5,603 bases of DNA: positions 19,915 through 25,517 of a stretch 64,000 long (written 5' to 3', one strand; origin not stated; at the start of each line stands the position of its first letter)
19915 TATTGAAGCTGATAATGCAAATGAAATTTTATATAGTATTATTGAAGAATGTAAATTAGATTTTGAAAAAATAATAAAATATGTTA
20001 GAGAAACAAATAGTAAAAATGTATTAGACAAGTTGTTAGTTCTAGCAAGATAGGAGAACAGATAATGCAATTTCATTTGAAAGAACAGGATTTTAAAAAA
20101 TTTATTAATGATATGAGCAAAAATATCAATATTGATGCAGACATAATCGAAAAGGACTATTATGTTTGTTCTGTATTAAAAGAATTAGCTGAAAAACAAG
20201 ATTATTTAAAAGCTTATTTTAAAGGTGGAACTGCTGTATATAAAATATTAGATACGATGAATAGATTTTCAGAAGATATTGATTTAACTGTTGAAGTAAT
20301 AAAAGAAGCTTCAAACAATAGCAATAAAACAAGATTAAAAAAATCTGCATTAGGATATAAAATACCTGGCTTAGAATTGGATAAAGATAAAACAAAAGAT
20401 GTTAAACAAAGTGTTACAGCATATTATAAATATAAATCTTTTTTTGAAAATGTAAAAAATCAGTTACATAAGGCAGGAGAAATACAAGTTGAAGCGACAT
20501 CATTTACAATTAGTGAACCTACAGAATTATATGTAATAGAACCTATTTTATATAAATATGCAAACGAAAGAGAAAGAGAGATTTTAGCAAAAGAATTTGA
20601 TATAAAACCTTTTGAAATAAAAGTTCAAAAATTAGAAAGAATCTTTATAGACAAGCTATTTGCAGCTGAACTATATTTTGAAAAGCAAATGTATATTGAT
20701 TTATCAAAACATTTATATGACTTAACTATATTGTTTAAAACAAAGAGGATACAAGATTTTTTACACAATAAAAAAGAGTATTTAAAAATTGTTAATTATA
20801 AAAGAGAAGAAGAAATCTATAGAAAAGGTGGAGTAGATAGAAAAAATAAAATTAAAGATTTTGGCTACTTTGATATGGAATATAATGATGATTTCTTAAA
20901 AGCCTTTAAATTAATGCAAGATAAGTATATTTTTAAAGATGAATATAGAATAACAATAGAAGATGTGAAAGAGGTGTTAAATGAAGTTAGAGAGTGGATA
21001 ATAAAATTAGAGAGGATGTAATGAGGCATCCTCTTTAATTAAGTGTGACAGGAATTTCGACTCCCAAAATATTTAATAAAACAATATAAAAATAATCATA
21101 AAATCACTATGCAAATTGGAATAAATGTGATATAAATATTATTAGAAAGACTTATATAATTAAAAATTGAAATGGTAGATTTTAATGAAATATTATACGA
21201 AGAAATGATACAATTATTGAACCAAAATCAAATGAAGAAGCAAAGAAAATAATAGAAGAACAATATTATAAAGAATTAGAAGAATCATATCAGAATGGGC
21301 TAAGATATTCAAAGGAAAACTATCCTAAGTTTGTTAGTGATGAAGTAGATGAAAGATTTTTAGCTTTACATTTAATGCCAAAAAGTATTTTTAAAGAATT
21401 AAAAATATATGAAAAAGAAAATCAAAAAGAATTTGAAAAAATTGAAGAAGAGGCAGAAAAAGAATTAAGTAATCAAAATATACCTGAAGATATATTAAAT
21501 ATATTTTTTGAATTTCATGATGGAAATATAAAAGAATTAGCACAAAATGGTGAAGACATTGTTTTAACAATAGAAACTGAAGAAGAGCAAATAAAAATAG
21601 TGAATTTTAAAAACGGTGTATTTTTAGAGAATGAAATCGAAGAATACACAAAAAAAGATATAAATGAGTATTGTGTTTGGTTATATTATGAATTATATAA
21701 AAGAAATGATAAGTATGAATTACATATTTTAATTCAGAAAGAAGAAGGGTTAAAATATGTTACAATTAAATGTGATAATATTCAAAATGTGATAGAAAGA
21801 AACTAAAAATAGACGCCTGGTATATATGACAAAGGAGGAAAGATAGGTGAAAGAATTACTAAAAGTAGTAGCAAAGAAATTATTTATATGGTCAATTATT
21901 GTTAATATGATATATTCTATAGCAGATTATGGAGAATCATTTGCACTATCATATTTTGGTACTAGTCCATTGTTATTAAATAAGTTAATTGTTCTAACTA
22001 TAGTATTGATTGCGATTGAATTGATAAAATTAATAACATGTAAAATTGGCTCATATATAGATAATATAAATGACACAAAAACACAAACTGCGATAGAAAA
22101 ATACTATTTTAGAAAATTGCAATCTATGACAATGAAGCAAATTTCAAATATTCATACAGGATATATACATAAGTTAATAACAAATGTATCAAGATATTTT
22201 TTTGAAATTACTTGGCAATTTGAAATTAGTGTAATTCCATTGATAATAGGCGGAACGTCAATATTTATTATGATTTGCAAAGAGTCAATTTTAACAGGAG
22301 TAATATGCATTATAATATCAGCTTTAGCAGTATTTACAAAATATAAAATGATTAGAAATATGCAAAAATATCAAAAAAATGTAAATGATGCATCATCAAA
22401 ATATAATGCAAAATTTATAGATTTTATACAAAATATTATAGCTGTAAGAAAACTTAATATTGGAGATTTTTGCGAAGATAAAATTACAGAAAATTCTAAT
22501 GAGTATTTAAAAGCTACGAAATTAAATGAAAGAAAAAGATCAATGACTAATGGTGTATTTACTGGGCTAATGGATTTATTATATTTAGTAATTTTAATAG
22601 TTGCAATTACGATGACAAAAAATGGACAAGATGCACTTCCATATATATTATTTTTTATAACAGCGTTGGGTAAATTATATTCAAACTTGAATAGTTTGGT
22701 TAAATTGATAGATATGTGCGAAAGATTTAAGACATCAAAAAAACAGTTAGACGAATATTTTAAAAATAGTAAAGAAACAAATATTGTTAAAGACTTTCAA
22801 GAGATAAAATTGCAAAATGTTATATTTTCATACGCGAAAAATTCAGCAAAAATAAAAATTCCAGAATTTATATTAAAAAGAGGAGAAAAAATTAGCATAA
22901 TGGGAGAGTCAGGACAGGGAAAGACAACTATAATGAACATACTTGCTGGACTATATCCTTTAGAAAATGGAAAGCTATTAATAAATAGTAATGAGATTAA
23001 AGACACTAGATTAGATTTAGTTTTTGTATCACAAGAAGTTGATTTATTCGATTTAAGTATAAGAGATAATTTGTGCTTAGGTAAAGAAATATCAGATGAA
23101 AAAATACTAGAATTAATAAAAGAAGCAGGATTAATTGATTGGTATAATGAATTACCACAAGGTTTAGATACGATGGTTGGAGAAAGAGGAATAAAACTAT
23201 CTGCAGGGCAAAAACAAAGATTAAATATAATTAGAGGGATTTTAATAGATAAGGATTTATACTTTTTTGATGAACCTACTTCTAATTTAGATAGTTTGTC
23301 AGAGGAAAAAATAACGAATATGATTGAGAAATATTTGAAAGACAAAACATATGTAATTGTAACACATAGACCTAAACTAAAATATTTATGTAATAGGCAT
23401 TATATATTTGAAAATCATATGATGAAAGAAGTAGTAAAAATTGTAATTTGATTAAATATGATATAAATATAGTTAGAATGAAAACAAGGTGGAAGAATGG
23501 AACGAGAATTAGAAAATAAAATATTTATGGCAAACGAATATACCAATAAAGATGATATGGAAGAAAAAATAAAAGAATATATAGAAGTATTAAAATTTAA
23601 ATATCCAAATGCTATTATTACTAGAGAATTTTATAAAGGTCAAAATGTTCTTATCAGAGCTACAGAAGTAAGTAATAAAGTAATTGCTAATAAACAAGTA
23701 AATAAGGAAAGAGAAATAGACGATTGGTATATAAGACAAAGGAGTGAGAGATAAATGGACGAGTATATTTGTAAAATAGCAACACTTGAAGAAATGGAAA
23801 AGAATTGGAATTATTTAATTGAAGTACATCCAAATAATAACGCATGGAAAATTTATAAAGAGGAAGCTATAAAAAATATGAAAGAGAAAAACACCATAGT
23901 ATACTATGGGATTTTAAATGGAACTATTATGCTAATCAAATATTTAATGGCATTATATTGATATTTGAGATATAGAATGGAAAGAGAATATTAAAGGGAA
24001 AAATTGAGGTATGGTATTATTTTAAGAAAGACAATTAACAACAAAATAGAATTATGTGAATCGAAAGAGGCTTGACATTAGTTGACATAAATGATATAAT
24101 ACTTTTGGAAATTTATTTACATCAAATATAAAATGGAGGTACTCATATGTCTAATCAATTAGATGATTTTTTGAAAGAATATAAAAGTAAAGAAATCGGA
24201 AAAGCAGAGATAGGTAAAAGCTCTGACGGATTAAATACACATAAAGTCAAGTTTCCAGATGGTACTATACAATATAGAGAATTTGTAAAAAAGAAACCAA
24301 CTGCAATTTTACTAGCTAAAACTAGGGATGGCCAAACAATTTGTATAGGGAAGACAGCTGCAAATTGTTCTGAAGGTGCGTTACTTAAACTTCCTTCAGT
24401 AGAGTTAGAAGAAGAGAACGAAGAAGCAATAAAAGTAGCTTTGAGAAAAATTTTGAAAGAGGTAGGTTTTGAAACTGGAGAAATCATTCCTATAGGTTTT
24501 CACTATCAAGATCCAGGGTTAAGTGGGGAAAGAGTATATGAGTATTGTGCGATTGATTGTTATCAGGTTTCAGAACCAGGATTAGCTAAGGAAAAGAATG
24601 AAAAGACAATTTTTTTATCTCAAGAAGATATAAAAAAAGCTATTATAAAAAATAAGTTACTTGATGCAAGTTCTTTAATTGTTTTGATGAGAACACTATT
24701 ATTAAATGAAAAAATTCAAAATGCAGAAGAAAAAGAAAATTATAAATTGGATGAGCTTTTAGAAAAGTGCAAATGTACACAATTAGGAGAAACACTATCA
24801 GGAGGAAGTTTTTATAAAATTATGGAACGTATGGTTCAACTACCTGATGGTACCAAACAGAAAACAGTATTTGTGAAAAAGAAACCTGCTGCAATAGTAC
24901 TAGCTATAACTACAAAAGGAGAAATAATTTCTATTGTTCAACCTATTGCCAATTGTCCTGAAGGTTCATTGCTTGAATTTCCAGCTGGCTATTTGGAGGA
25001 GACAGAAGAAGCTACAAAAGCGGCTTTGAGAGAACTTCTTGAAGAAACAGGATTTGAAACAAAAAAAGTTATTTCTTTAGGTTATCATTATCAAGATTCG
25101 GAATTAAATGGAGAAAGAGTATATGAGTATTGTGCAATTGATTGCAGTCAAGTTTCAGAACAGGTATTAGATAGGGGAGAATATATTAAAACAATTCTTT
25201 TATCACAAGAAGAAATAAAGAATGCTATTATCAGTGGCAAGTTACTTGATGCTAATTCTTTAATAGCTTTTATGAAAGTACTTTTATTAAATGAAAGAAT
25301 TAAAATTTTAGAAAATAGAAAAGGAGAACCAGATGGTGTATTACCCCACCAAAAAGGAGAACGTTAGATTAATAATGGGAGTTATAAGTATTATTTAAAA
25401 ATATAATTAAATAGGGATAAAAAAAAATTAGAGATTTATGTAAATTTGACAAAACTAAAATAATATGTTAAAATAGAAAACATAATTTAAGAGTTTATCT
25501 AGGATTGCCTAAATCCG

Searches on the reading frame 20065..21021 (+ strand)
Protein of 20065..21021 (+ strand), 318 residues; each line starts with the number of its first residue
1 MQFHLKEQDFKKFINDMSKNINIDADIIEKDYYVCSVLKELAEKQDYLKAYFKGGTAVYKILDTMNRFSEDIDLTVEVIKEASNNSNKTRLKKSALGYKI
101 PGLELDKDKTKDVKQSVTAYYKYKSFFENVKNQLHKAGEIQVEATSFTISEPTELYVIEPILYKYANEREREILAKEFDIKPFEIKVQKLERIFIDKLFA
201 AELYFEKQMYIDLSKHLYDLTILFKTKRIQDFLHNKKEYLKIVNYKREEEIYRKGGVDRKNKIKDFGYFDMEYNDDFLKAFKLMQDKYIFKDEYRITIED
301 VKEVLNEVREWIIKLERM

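Call 75: search_protein_families(library=pfam, proteins=[window:20065-21021:+], max_evalue=0.00001)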
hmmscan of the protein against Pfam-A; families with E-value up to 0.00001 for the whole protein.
window:20065-21021:+ (318 aa): 1 family
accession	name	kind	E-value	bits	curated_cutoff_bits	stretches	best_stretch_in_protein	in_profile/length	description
PF08843.17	AbiEii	-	5.8e-20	72.7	22.5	1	38-234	3-179/238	Nucleotidyl transferase AbiEii toxin, Type IV TA system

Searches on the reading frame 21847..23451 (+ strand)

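Call 87: search_protein_families(library=pfam, proteins=[window:21847-23451:+], max_evalue=0.0001)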
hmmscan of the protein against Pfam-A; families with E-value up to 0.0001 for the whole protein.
window:21847-23451:+ (534 aa): 2 families
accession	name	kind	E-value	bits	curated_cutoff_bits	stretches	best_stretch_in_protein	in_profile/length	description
PF00005.33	ABC_tran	-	7.4e-24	85.3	25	1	340-479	5-137/137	ABC transporter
PF00664.28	ABC_membrane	-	1.2e-13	51.8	28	1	45-262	38-255/274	ABC transporter transmembrane region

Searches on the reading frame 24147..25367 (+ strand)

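Call 75: search_protein_families(library=pfam, proteins=[window:24147-25367:+], max_evalue=0.00001)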
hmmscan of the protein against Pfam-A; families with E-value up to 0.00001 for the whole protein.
window:24147-25367:+ (406 aa): 1 family
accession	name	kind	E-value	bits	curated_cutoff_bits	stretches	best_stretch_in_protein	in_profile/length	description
PF00293.34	NUDIX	-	1.1e-13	51.7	21.1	1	245-357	2-118/134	NUDIX domain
